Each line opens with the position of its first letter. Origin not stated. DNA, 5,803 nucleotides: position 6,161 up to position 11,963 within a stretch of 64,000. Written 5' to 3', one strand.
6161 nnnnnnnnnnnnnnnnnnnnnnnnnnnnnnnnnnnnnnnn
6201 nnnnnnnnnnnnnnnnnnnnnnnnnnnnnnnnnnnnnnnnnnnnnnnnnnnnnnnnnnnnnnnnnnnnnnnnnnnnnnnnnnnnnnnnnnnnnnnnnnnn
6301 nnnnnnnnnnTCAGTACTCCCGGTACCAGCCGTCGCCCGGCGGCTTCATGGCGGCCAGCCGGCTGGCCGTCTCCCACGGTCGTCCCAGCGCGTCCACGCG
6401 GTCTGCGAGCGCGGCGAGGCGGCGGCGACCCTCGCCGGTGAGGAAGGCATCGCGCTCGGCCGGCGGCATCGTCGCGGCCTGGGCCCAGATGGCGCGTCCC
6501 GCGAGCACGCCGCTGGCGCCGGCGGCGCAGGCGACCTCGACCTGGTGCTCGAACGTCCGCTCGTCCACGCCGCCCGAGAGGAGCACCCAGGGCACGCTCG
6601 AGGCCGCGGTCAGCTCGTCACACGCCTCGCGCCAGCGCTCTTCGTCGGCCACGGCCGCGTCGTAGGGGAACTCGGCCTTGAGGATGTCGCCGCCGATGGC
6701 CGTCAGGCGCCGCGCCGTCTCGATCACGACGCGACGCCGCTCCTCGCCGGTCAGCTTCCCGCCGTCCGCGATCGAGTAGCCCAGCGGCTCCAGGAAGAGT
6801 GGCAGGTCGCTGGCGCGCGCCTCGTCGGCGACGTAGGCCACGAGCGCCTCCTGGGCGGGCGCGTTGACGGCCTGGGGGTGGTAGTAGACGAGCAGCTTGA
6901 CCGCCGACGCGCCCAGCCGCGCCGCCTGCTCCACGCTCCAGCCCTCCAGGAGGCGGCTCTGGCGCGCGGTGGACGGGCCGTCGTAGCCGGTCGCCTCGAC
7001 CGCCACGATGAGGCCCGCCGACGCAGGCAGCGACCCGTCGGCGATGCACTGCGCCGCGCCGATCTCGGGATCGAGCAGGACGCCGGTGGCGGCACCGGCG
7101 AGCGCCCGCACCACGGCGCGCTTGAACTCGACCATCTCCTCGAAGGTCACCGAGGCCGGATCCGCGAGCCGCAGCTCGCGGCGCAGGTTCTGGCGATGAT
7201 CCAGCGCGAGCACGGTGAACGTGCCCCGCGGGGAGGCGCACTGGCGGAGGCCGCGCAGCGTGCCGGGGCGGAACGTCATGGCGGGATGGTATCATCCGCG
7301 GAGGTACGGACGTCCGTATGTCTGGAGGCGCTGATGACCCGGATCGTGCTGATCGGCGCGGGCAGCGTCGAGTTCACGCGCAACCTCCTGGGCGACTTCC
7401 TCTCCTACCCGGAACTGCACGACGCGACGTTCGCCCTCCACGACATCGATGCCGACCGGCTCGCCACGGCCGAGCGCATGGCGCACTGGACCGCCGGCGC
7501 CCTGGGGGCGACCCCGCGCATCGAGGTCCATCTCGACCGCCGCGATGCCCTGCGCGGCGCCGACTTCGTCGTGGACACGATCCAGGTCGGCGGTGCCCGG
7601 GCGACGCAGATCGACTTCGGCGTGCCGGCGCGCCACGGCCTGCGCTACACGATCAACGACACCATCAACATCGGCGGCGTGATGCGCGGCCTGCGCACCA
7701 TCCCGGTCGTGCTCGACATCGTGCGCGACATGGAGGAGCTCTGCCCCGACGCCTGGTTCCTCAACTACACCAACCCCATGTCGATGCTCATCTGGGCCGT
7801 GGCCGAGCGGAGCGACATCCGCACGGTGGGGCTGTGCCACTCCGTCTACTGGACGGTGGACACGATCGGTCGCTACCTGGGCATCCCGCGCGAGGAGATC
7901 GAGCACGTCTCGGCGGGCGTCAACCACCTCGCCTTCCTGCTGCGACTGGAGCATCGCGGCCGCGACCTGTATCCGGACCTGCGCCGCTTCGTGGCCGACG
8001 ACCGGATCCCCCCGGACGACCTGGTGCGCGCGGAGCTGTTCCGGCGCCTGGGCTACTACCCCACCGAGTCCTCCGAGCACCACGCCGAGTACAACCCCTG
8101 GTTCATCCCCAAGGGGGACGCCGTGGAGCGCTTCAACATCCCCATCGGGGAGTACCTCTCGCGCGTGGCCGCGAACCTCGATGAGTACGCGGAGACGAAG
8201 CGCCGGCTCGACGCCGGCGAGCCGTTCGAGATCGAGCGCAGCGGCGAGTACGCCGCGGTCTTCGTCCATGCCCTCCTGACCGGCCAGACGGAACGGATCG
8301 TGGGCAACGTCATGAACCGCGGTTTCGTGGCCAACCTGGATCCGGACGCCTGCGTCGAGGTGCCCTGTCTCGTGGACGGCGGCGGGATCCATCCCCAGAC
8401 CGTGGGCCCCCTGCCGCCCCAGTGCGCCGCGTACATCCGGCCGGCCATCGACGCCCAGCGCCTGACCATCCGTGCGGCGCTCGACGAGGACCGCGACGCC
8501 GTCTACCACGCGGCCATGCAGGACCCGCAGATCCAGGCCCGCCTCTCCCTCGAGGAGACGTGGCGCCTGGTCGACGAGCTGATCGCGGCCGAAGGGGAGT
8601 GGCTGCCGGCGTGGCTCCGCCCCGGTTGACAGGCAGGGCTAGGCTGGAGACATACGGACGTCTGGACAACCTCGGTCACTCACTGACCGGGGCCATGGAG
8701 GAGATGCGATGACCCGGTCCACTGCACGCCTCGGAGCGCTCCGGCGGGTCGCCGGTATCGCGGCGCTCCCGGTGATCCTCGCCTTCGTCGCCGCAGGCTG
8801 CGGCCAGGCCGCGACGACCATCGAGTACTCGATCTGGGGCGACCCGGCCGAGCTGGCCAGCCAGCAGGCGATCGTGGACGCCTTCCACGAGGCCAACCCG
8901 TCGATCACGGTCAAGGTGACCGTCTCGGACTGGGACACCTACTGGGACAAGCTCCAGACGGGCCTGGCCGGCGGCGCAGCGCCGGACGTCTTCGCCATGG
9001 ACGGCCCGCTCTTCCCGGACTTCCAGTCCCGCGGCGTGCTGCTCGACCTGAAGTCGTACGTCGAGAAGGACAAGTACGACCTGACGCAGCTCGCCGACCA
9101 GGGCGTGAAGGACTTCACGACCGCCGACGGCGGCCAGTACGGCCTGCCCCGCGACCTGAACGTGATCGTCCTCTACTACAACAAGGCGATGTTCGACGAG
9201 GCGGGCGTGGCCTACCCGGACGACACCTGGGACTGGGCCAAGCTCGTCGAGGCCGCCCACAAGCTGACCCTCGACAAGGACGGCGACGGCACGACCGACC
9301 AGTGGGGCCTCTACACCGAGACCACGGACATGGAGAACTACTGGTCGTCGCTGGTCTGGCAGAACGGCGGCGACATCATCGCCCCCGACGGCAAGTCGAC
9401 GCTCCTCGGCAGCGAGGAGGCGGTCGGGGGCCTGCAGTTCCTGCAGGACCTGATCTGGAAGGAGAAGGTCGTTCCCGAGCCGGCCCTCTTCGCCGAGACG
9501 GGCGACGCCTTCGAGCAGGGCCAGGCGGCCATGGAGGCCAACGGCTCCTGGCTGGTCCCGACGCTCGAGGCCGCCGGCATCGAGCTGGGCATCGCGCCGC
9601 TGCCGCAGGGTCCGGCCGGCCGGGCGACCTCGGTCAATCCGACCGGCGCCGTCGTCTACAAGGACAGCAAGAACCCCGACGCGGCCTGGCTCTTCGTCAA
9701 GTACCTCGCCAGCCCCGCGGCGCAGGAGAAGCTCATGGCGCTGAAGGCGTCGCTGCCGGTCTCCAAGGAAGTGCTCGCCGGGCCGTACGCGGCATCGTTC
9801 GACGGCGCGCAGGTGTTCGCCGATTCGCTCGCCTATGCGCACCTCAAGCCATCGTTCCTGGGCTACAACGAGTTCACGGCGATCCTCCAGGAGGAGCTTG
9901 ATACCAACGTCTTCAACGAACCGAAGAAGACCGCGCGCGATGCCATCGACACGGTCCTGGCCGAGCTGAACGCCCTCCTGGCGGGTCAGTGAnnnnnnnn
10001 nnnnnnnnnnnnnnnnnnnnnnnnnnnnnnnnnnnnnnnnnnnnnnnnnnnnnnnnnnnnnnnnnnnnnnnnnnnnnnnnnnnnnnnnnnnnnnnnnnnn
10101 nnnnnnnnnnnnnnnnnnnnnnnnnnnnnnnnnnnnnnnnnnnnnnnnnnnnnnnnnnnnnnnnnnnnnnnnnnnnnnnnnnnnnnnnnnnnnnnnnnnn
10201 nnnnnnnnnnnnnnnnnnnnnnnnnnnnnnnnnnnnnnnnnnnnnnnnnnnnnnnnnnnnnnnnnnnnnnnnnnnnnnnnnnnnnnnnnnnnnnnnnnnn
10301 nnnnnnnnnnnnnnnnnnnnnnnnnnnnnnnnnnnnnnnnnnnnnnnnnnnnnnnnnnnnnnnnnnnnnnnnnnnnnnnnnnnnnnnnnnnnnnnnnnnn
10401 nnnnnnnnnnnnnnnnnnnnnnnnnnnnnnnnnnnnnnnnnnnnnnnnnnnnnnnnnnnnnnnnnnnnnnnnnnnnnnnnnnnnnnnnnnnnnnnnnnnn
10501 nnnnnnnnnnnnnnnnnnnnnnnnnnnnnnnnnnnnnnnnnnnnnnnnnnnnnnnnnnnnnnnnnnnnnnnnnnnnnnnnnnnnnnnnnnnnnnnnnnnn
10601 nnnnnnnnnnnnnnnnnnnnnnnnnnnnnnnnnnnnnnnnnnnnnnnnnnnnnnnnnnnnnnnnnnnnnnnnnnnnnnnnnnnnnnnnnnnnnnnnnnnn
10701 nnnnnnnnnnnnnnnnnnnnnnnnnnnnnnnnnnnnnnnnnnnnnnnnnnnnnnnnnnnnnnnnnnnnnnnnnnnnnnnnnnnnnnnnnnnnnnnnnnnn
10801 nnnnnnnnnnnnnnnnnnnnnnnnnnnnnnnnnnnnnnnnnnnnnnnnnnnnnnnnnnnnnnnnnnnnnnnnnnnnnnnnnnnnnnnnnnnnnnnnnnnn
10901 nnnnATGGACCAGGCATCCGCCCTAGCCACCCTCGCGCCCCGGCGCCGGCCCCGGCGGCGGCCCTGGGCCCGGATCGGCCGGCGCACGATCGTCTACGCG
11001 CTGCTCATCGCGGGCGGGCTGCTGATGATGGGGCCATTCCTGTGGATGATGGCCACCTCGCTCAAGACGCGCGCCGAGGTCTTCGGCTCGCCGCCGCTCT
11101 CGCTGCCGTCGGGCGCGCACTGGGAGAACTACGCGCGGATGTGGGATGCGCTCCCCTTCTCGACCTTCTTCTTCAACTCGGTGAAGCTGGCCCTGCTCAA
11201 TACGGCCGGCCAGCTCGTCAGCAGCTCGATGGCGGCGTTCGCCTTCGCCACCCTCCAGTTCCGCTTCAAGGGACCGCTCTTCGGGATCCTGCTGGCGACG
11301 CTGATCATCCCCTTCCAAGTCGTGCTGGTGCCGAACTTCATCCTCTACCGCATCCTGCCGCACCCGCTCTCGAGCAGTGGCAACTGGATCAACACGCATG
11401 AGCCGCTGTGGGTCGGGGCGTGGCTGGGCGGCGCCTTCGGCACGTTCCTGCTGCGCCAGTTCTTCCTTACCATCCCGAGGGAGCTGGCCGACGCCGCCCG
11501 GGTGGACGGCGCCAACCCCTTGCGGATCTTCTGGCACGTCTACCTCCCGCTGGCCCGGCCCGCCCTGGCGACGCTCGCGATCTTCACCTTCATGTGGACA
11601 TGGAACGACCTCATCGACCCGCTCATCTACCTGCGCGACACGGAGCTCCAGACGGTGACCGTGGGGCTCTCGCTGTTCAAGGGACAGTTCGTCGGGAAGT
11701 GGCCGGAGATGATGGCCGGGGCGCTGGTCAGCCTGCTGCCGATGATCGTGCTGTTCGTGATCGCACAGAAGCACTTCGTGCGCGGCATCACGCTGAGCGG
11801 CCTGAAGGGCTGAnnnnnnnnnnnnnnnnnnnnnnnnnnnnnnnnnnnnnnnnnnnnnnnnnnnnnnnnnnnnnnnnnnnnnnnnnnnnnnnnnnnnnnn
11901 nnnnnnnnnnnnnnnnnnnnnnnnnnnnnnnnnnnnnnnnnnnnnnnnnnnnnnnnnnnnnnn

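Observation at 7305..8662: Perfect 14-bp palindrome and a shared 15-mer in the two promoter regions of the sugar island; a candidate GntR operator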

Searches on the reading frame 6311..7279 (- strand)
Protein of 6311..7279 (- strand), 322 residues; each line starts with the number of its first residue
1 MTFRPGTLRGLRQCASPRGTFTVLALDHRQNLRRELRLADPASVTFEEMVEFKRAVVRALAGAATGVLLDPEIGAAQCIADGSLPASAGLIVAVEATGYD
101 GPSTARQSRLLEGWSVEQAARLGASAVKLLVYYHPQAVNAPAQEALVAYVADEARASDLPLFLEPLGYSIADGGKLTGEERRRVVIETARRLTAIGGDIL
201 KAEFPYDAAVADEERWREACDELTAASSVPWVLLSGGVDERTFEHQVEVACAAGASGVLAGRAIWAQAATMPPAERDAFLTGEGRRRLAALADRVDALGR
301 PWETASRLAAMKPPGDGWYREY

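Call 6: search_protein_families(library=pfam, proteins=[window:6311-7279:-])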
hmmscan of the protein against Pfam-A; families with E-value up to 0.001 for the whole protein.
window:6311-7279:- (322 aa): 2 families
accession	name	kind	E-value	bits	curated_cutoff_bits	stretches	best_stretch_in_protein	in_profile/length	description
PF01791.15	DeoC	-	6.6e-34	118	23.8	1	23-266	3-228/229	DeoC/LacD family aldolase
PF09863.15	DUF2090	-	2.9e-07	30.3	27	1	20-270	36-279/310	Uncharacterized protein conserved in bacteria (DUF2090)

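Call 9: search_protein_families(library=ncbifam, proteins=[window:6311-7279:-])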
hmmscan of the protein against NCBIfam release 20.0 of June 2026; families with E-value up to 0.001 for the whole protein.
window:6311-7279:- (322 aa): 8 families
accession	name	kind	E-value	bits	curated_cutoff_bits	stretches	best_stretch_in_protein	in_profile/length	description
NF009498.0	PRK12858.1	subfamily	2.7e-76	256.7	184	1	2-308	3-329/342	tagatose 1,6-diphosphate aldolase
NF009065.0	PRK12399.1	subfamily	1.2e-35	123.1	458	1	8-271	8-287/326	tagatose 1,6-diphosphate aldolase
NF003180.0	PRK04161.1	subfamily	3.2e-34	118.5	519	1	11-304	12-325/330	tagatose 1,6-diphosphate aldolase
TIGR01232.1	lacD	equivalog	8.2e-27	94.3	432.2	1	11-269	10-284/325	tagatose-bisphosphate aldolase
NF005556.0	PRK07226.1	subfamily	7.8e-14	51.7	241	1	47-268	36-238/267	2-amino-3,7-dideoxy-D-threo-hept-6-ulosonate synthase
TIGR01949.1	ADH_synth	equivalog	3.4e-10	40.1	299.45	1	48-269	32-232/255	2-amino-3,7-dideoxy-D-threo-hept-6-ulosonate synthase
NF040816.1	Fbpase1_Arch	equivalog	7e-08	32.2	430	1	54-268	45-244/271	class I fructose-bisphosphate aldolase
NF041223.1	BagB_FevI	exception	2.6e-05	23.5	500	1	85-266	74-239/257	bagremycin/ferroverdin biosynthesis DhnA-type aldolase BagB/FevI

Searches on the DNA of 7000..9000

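Call 51: search_rna_families(source=window, start=7000, end=9000, threshold=evalue, max_evalue=1)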
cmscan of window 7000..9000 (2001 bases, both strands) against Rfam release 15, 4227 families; matches with E-value up to 1: 0.
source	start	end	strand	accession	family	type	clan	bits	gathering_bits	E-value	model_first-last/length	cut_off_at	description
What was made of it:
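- On Cis-regulatory RNA: There is no Rfam match (call 51).
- Rfam gave no match at E up to 1 (call 51).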

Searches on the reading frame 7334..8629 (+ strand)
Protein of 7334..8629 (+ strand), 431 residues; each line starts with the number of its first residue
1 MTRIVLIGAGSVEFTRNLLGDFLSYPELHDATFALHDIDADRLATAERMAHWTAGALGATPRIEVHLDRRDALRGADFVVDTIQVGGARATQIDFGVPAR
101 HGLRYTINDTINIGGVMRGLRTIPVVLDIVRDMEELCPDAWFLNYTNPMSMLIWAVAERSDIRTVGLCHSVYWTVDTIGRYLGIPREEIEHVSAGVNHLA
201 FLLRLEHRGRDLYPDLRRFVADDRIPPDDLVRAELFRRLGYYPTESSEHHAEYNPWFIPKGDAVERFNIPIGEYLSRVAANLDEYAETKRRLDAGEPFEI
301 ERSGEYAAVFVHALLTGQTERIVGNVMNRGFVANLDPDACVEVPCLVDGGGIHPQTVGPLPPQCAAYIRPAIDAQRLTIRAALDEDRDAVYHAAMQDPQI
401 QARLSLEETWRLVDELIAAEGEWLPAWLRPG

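Call 6: search_protein_families(library=pfam, proteins=[window:7334-8629:+])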
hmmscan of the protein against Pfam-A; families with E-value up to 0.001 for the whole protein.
window:7334-8629:+ (431 aa): 2 families
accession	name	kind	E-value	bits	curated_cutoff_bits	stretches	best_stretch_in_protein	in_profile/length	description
PF02056.22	Glyco_hydro_4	-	1.8e-57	194.3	23.2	1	3-182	1-181/183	Family 4 glycosyl hydrolase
PF11975.13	Glyco_hydro_4C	-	7.6e-54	183.3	24.1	1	194-399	2-210/211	Family 4 glycosyl hydrolase C-terminal domain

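Call 9: search_protein_families(library=ncbifam, proteins=[window:7334-8629:+])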
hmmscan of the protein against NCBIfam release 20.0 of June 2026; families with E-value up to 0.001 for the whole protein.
window:7334-8629:+ (431 aa): 2 families
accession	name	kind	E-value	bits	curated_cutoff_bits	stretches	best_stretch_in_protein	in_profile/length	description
NF011657.0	PRK15076.1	subfamily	1.8e-171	570.5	486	1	1-428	2-430/432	alpha-galactosidase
NF041089.1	alpha_gluc_AglA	equivalog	1.7e-51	175.5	650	2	3-223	2-225/464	alpha-glucosidase AglA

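Call 54: search_solved_structures(query=window:7334-8629:+, max_evalue=1e-20)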
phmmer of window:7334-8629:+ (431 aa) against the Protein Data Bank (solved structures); distinct sequences matched with E-value up to 1e-20: 9.
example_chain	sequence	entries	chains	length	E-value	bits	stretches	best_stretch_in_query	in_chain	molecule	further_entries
1obb_A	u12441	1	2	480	3.8e-41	144.3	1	3-222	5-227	ALPHA-GLUCOSIDASE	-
5c3m_A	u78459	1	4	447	9.9e-41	142.9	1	5-210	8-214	Putative 6-phospho-beta-glucosidase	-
1s6y_A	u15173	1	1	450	2.8e-40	141.5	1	3-210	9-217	6-phospho-beta-glucosidase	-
3fef_A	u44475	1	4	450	1.1e-38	136.2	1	3-405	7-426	Putative glucosidase lplD, ALPHA-GALACTURONIDASE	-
1u8x_X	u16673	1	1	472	9.9e-30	106.7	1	14-398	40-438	Maltose-6'-phosphate glucosidase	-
6dux_A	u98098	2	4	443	6.5e-28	100.7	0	60-228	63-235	6-phospho-alpha-glucosidase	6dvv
3u95_A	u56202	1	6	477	7.4e-26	93.9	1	3-418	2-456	Glycoside hydrolase, family 4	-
7br4_A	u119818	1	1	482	2.3e-25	92.3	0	3-221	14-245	Alpha-glucosidase, putative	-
1vjt_A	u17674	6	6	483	3e-24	88.6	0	3-221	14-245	alpha-glucosidase | Alpha-glucosidase, putative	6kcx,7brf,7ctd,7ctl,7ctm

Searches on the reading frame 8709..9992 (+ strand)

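Call 6: search_protein_families(library=pfam, proteins=[window:8709-9992:+])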
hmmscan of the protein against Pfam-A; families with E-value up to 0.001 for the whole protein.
window:8709-9992:+ (427 aa): 3 families
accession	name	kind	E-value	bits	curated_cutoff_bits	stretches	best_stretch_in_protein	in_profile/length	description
PF01547.30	SBP_bac_1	-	9.1e-45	154.4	26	1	51-340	9-307/307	Bacterial extracellular solute-binding protein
PF13416.11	SBP_bac_8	-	2.4e-39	136.3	27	1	54-359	1-269/279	Bacterial extracellular solute-binding protein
PF13531.11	SBP_bac_11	-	5e-06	26.9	25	0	310-342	189-221/227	Bacterial extracellular solute-binding protein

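Call 9: search_protein_families(library=ncbifam, proteins=[window:8709-9992:+])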
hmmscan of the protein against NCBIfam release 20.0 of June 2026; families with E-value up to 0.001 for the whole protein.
window:8709-9992:+ (427 aa): 6 families
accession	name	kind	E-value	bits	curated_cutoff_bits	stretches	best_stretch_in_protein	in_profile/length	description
NF053763.1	ABCarbgalBndGanS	equivalog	7.4e-21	74.4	700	1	36-422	37-417/420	galactooligosaccharide ABC transporter substrate-binding protein GanS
NF007011.0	PRK09474.1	equivalog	6.4e-13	48.3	291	1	63-332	54-309/396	maltose/maltodextrin ABC transporter substrate-binding protein MalE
TIGR03850.1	bind_CPR_0540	equivalog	6.9e-08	31.5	299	1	53-353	51-365/437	carbohydrate ABC transporter substrate-binding protein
TIGR04541.1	thiaminase_BcmE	equivalog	6.1e-05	22.1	175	1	47-162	40-143/381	thiamine pyridinylase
TIGR03851.1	chitin_NgcE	equivalog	8.8e-05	21.6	399.65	1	61-179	65-189/450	N-acetylglucosamine/diacetylchitobiose ABC transporter substrate-binding protein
NF008211.0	PRK10974.1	equivalog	0.00069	18.3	411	0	136-423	130-430/439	sn-glycerol-3-phosphate ABC transporter substrate-binding protein UgpB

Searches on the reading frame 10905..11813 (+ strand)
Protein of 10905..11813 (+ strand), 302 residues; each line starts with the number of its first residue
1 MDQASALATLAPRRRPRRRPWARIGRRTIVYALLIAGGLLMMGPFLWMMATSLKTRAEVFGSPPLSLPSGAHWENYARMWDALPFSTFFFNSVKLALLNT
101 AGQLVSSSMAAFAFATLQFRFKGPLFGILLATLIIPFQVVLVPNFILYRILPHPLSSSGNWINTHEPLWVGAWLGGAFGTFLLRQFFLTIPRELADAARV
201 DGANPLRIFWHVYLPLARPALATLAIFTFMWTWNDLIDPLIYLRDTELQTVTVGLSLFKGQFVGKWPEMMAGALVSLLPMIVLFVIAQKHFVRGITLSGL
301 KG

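Call 6: search_protein_families(library=pfam, proteins=[window:10905-11813:+])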
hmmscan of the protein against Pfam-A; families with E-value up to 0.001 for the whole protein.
window:10905-11813:+ (302 aa): 1 family
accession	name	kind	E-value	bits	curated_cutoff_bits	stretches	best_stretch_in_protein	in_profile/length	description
PF00528.27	BPD_transp_1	-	8.4e-16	58.7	26.4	1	115-295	10-182/184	Binding-protein-dependent transport system inner membrane component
